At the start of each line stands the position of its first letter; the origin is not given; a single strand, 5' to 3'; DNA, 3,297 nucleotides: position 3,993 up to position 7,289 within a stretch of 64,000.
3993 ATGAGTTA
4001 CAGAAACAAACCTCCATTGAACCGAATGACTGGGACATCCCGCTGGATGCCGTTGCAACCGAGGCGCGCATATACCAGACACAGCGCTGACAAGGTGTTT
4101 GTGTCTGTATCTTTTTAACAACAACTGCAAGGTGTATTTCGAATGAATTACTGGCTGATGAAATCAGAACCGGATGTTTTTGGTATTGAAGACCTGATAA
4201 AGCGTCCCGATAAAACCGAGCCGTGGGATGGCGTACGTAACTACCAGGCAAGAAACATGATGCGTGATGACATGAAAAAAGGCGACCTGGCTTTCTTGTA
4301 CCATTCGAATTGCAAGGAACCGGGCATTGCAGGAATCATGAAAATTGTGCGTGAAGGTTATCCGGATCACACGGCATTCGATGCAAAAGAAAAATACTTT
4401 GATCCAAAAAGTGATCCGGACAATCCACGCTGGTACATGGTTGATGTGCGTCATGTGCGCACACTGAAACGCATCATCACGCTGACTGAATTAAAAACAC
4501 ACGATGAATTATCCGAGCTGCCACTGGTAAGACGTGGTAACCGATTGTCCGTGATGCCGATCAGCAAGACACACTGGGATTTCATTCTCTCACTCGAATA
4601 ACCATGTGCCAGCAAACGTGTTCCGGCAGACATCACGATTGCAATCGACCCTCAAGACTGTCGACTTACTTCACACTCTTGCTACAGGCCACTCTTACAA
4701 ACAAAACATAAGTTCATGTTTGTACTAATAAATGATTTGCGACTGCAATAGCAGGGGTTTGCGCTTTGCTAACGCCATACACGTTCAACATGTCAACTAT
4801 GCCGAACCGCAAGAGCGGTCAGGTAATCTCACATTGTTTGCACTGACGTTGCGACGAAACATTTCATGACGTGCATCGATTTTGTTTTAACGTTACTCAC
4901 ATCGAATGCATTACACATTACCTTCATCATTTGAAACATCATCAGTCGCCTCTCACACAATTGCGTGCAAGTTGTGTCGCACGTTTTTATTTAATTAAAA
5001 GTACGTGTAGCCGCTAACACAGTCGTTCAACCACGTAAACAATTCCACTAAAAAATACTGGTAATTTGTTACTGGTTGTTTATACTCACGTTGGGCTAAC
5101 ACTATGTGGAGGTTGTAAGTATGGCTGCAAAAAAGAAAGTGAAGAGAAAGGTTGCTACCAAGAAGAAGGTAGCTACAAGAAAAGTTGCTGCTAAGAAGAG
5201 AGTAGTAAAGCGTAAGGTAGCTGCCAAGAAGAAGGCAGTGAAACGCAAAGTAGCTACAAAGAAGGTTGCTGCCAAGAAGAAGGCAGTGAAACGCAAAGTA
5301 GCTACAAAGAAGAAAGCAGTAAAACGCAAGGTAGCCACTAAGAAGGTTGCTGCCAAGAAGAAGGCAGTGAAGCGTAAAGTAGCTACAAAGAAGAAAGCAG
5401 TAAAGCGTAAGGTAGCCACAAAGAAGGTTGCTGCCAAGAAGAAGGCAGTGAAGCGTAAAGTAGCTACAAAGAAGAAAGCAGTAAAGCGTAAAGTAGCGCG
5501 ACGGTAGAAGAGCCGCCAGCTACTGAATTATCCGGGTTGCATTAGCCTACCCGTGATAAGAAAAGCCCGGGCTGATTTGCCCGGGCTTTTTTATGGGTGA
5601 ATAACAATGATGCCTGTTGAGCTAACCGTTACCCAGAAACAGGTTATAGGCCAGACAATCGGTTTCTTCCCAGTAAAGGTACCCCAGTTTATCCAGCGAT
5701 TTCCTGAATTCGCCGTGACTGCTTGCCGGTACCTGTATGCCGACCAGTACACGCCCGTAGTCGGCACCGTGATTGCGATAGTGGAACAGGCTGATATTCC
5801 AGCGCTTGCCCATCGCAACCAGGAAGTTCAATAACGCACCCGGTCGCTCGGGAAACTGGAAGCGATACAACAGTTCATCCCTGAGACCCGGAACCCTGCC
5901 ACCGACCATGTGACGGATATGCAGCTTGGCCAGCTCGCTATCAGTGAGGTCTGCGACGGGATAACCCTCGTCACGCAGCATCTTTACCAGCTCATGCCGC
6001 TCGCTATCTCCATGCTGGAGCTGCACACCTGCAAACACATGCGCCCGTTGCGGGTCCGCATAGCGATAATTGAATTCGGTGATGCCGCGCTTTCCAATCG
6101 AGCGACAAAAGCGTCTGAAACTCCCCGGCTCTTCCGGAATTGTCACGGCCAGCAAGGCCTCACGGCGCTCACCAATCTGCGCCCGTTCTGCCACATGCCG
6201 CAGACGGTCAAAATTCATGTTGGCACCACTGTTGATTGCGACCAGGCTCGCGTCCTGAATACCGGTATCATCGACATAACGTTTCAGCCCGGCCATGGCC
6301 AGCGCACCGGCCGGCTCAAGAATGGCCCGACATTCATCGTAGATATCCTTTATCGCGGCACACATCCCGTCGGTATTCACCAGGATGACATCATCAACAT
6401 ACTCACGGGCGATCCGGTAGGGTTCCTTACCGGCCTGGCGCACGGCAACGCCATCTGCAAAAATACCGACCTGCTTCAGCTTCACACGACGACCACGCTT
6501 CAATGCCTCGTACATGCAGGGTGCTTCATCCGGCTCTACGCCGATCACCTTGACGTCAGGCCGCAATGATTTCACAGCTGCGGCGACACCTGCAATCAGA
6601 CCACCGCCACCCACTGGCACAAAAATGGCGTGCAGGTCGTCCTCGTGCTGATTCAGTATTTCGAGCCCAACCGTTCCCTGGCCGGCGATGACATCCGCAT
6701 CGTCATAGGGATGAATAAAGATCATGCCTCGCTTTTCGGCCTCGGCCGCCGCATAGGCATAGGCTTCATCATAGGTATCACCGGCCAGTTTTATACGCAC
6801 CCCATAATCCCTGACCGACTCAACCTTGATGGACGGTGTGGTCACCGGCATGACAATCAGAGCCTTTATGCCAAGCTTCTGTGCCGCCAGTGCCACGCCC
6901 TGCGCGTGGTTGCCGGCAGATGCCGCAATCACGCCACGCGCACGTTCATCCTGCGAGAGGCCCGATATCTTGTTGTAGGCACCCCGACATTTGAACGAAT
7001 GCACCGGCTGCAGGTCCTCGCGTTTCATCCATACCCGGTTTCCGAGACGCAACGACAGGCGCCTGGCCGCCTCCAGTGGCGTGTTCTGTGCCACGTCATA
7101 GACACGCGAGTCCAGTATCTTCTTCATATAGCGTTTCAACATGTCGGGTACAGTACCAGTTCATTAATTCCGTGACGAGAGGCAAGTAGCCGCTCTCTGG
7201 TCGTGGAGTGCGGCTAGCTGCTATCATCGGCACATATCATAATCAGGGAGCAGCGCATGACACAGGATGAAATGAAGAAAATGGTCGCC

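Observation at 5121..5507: Histone H1-like protein built from 81-bp tandem DNA repeats; a second Lys-tailed HU protein at 32746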

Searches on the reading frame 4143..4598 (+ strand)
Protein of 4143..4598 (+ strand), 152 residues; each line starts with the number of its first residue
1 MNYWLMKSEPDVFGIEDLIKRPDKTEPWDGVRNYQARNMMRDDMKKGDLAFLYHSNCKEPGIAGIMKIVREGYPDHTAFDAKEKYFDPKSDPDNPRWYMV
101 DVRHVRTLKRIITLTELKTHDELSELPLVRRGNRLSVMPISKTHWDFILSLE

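Call 7: search_protein_families(library=pfam, proteins=[window:4143-4598:+], max_evalue=0.1)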
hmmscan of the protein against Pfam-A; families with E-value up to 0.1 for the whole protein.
window:4143-4598:+ (152 aa): 2 families
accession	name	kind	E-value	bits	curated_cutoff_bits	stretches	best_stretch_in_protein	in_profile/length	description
PF01878.24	EVE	-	8.7e-62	207.9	23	1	2-150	1-144/145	EVE domain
PF25625.1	PH_NISCH_C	-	0.046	13.9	27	1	89-114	51-76/154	Nischarin, C-terminal PH domain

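Call 11: find_encoding_contigs(protein=window:4143-4598:+, flank=6000, max_places=10)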
Protein window:4143-4598:+ (152 aa): 5 contigs read that carry it; 5 places shown.
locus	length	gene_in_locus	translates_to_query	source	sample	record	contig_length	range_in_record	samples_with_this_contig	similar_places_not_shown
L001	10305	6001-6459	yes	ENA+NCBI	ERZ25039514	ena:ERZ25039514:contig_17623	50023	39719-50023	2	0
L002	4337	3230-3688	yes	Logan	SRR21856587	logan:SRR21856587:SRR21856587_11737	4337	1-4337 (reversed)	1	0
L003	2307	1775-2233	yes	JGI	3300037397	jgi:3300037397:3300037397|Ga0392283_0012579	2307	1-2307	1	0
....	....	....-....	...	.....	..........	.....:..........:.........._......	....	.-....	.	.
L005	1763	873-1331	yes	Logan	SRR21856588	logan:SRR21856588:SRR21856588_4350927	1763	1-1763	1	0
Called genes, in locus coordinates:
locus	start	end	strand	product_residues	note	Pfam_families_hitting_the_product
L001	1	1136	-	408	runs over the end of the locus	PF01266:DAO (weak), PF01494:FAD_binding_3, PF07992:Pyr_redox_2 (faint)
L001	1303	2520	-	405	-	PF01266:DAO (weak), PF01494:FAD_binding_3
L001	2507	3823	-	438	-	PF05195:AMP_N, PF00557:Peptidase_M24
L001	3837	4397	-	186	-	PF03695:UPF0149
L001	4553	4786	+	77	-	PF06005:ZapB (weak)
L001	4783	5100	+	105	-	PF05164:ZapA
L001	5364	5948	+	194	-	PF01812:5-FTHF_cyc-lig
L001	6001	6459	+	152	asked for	PF01878:EVE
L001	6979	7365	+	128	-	-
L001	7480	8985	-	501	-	PF00291:PALP, PF00585:Thr_dehydrat_C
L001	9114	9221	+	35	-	-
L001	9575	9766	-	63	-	-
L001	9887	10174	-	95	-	-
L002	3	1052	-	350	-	?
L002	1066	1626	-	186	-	PF03695:UPF0149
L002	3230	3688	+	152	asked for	PF01878:EVE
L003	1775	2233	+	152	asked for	PF01878:EVE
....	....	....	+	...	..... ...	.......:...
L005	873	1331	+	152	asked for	PF01878:EVE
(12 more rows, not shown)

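Call 14: find_related_loci(query=window:4143-4598:+, collection=genome_contigs, flank=6000)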
Query window:4143-4598:+ (152 aa) in genome_contigs; peptide patterns used: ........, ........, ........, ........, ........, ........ (x = any residue, [..] = any of these).
600 stretches matched a pattern (row limit reached: there are more); 588 encode a relative of the query (tblastn E <= 1e-3); the best 80 are kept; 80 distinct loci.
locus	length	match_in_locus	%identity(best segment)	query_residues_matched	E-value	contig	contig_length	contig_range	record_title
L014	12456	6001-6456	88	1-152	6e-91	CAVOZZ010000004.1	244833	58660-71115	MAG: uncultured Gammaproteobacteria bacterium isolate MFD09779.bin.2.146 genome assembly, contig: contig_16372, whole ge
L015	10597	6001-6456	88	1-152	5e-90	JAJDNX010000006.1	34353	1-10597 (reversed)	MAG: Gammaproteobacteria bacterium isolate ALSabin.191 k141_6057683, whole genome shotgun sequence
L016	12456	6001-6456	83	1-152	8e-86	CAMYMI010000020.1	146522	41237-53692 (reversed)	MAG: uncultured Ectothiorhodospiraceae bacterium isolate ES_Gamma_050 genome assembly, contig: scaffold_400, whole genom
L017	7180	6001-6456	82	1-152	8e-84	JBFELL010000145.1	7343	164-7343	MAG: Gammaproteobacteria bacterium isolate Mix_mud02.2020.12.48 k141_713188_length_7343_cov_11.0000, whole genome shotgu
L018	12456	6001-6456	78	1-152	2e-82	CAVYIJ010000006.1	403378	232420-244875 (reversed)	MAG: uncultured Halobacteria archaeon isolate MFD03551.bin.2.20 genome assembly, contig: contig_20975, whole genome shot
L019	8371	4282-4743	79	1-152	1e-81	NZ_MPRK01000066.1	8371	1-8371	Solemya elarraichensis gill symbiont voucher Malacology 379147 isolate Se-Cadez Selarraichensis_sym_scaffold65, whole ge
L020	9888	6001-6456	77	1-152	1e-81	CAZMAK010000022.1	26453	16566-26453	MAG TPA_asm: uncultured Ectothiorhodospiraceae bacterium isolate SRP214966_co3_30 genome assembly, contig: NODE_2160_len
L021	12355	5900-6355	75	1-152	4e-80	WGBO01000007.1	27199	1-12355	MAG: Gammaproteobacteria bacterium isolate S144_26 k151_145317, whole genome shotgun sequence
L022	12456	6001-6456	76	1-152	7e-80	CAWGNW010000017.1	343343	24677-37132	MAG: uncultured Gammaproteobacteria bacterium isolate MFD05684.bin.2.185 genome assembly, contig: contig_8505, whole gen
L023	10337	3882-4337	77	1-152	8e-80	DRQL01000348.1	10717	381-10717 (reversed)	MAG TPA_asm: Gammaproteobacteria bacterium isolate HyVt-581 HyVt-581_k145_968206, whole genome shotgun sequence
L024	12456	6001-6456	75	1-152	3e-79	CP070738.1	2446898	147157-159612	MAG: Gammaproteobacteria bacterium isolate bin397 chromosome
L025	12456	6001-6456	76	1-152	1e-78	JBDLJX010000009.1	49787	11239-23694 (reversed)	MAG: Pseudomonadota bacterium isolate MAG113 MAG113_9, whole genome shotgun sequence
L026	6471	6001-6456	74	1-152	1e-78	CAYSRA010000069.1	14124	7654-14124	MAG TPA_asm: uncultured Thiohalobacter sp. isolate binchicken_co64_45 genome assembly, contig: NODE_3143_length_14124_co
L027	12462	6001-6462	75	1-152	3e-78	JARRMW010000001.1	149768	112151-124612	MAG: Gammaproteobacteria bacterium isolate Spart_108_MAG scaffold_4, whole genome shotgun sequence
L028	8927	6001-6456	75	1-152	4e-77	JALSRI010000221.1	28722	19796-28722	MAG: Thiohalobacter sp. isolate 356-308_metabat1_scaf2bin.060 356-308_scaffold_711_c1, whole genome shotgun sequence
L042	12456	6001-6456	70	1-152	3e-74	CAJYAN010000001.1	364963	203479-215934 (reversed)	MAG TPA_asm: uncultured Gammaproteobacteria bacterium isolate SRR5242447_bin.8_MetaBAT_v2.12.1_MAG genome assembly, cont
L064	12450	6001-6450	73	1-152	4e-73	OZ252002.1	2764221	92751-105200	MAG: Gammaproteobacteria bacterium isolate d484a861-56e0-41a6-afea-df8291d130ef genome assembly, chromosome: 1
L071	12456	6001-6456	67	1-152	2e-72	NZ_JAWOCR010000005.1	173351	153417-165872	MAG: Thiohalophilus sp. isolate BLK5-1.bin.48 k191_97879, whole genome shotgun sequence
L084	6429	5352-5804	68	1-151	4e-72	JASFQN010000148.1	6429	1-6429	MAG: Gammaproteobacteria bacterium isolate D0819S20remetaG_Bin_48 D0819S20remetaG_FD_scaffold_2218_c1, whole genome shot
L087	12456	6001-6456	67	1-152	1e-71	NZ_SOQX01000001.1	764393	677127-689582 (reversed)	Thiohalophilus thiocyanatoxydans strain DSM 16326 Ga0244672_101, whole genome shotgun sequence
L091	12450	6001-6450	69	1-152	3e-71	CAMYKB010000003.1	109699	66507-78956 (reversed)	MAG: uncultured Gammaproteobacteria bacterium isolate ES_M_Gamma_082 genome assembly, contig: scaffold_65, whole genome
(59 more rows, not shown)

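Call 56: search_protein_families(library=ncbifam, proteins=[L087:7261-7620:+, L016:7001-7447:+, L018:6975-7442:+, L042:7094-7498:+, L091:6794-7258:+, L064:6809-7105:+, L014:7028-7360:+, L022:6995-7309:+, L071:7268-7639:+, L084:5998-6366:+], max_evalue=0.1)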
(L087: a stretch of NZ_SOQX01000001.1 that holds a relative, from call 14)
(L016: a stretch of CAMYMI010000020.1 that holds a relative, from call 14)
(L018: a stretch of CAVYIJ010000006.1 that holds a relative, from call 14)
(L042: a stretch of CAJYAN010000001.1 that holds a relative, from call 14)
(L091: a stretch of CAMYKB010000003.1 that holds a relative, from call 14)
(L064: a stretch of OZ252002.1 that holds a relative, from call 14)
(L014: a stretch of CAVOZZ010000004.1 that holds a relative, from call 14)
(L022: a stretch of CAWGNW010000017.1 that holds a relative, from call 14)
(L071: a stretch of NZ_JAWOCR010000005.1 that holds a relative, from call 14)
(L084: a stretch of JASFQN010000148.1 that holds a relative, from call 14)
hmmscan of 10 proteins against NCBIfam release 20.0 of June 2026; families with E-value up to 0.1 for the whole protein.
L087:7261-7620:+ (120 aa): 0 families

L016:7001-7447:+ (149 aa): 0 families

L018:6975-7442:+ (156 aa): 0 families

L042:7094-7498:+ (135 aa): 0 families

L091:6794-7258:+ (155 aa): 0 families

L064:6809-7105:+ (99 aa): 0 families

L014:7028-7360:+ (111 aa): 1 family
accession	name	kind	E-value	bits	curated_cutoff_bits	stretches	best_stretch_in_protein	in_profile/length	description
NF038053.1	hist_H1_lk_Burk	equivalog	0.0067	16.7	80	1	2-110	9-116/195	histone H1-like DNA-binding protein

L022:6995-7309:+ (105 aa): 0 families

L071:7268-7639:+ (124 aa): 0 families

L084:5998-6366:+ (123 aa): 0 families

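Call 57: search_protein_families(library=pfam, proteins=[L087:7261-7620:+, L016:7001-7447:+, L018:6975-7442:+, L042:7094-7498:+, L091:6794-7258:+, L064:6809-7105:+, L014:7028-7360:+, L022:6995-7309:+, L071:7268-7639:+, L084:5998-6366:+], max_evalue=0.1)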
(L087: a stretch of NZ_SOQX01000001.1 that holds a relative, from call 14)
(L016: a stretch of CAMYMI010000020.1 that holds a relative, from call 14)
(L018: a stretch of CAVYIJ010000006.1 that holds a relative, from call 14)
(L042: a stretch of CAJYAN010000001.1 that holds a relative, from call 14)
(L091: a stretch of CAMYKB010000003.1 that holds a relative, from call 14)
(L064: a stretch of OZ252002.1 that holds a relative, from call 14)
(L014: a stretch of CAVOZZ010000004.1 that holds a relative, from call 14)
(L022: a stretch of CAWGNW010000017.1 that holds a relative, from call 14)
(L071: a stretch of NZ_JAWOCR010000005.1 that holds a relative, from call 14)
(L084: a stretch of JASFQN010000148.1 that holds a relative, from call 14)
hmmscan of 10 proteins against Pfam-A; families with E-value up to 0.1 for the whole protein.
L087:7261-7620:+ (120 aa): 0 families

L016:7001-7447:+ (149 aa): 0 families

L018:6975-7442:+ (156 aa): 1 family
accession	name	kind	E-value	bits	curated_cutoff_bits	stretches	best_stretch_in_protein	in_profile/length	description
PF25533.1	Lysostaphin_N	-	8.5e-12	45.5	60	2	83-154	9-79/103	Lysostaphin, N-terminal domain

L042:7094-7498:+ (135 aa): 0 families

L091:6794-7258:+ (155 aa): 0 families

L064:6809-7105:+ (99 aa): 0 families

L014:7028-7360:+ (111 aa): 1 family
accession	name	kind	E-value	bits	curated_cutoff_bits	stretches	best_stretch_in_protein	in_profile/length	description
PF25084.1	LbH_EIF2B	-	0.0076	16.7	54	1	21-103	8-91/105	EIF2B subunit epsilon LbH domain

L022:6995-7309:+ (105 aa): 0 families

L071:7268-7639:+ (124 aa): 0 families

L084:5998-6366:+ (123 aa): 0 families

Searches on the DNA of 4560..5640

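Call 60: search_rna_families(source=window, start=4560, end=5640, threshold=evalue, max_evalue=1)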
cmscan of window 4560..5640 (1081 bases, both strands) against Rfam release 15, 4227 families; matches with E-value up to 1: 16.
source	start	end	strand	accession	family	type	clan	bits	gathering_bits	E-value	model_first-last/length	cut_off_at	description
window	5482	5595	+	RF02346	ar35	Gene; sRNA;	-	27.9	45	0.0046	1-144/144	no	Alphaproteobacterial sRNA ar35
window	5533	5601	+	RF00121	MicC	Gene; sRNA;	-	27.5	90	0.11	1-123/123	no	MicC RNA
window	5533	5592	+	RF00512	Leu_leader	Cis-reg; leader;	-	24.5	50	0.016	1-148/148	no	Leucine operon leader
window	5534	5594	+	RF02399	NsiR1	Gene; sRNA;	-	24.3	39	0.028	1-60/60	no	Nitrogen stress-induced RNA 1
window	5484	5594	+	RF00506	Thr_leader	Cis-reg; leader;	-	24.1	55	0.055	1-118/118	no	Threonine operon leader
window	5556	5617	-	RF00506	Thr_leader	Cis-reg; leader;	-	23.6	55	0.075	1-118/118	no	Threonine operon leader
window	5470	5594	+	RF01808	MicX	Gene; sRNA;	-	20.1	75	0.072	1-194/194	no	MicX Vibrio cholerae sRNA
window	5559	5640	-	RF00512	Leu_leader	Cis-reg; leader;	-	20.1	50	0.22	62-148/148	5'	Leucine operon leader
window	5413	5611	+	RF02225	sX6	Gene; sRNA;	-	19.6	40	0.011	1-342/342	no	Proteobacterial sRNA sX6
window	5556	5591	+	RF02621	BSnc120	Gene; sRNA;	-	19.2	114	0.28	37-70/88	no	Brucella sRNA 120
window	5561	5609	-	RF02701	PsrR1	Gene; sRNA;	-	19.2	42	0.85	35-79/79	no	Photosynthesis regulatory RNA1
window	5531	5594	+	RF02837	anti-hemB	Gene; sRNA;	-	18.7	49.5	0.13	1-81/81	no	Burkholderia RNA 7 (anti-hemB)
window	5521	5592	+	RF02784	SorX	Gene; sRNA;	-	18.5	46.6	0.13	1-73/73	no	Singlet oxygen resistance RNA X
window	5543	5611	-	RF02621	BSnc120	Gene; sRNA;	-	17.4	114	1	1-88/88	no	Brucella sRNA 120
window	5529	5592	+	RF01474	rli42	Gene; sRNA;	-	16.7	80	0.56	1-171/171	no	Listeia sRNA rli42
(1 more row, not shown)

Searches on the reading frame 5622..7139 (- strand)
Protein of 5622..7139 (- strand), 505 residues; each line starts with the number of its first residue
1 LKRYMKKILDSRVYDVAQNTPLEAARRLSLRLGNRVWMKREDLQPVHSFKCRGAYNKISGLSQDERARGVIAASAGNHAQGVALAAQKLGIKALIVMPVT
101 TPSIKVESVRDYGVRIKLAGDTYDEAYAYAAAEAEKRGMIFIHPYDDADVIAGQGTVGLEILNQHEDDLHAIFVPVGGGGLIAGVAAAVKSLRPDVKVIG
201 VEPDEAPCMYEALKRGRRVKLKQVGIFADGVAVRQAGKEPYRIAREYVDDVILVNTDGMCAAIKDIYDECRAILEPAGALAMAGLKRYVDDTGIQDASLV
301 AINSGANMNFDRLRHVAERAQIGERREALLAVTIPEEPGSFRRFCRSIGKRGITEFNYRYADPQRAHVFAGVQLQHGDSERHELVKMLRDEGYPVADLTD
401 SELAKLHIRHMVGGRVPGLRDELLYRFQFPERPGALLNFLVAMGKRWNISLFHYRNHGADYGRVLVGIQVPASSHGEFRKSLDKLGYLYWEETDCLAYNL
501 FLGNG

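Call 7: search_protein_families(library=pfam, proteins=[window:5622-7139:-], max_evalue=0.1)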
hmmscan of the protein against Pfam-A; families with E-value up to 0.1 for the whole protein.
window:5622-7139:- (505 aa): 2 families
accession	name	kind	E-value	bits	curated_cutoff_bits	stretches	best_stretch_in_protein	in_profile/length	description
PF00291.31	PALP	-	3.1e-83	279.9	35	1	17-305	5-295/295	Pyridoxal-phosphate dependent enzyme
PF00585.24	Thr_dehydrat_C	-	1.9e-48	162.6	27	2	419-502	7-91/91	C-terminal regulatory domain of Threonine dehydratase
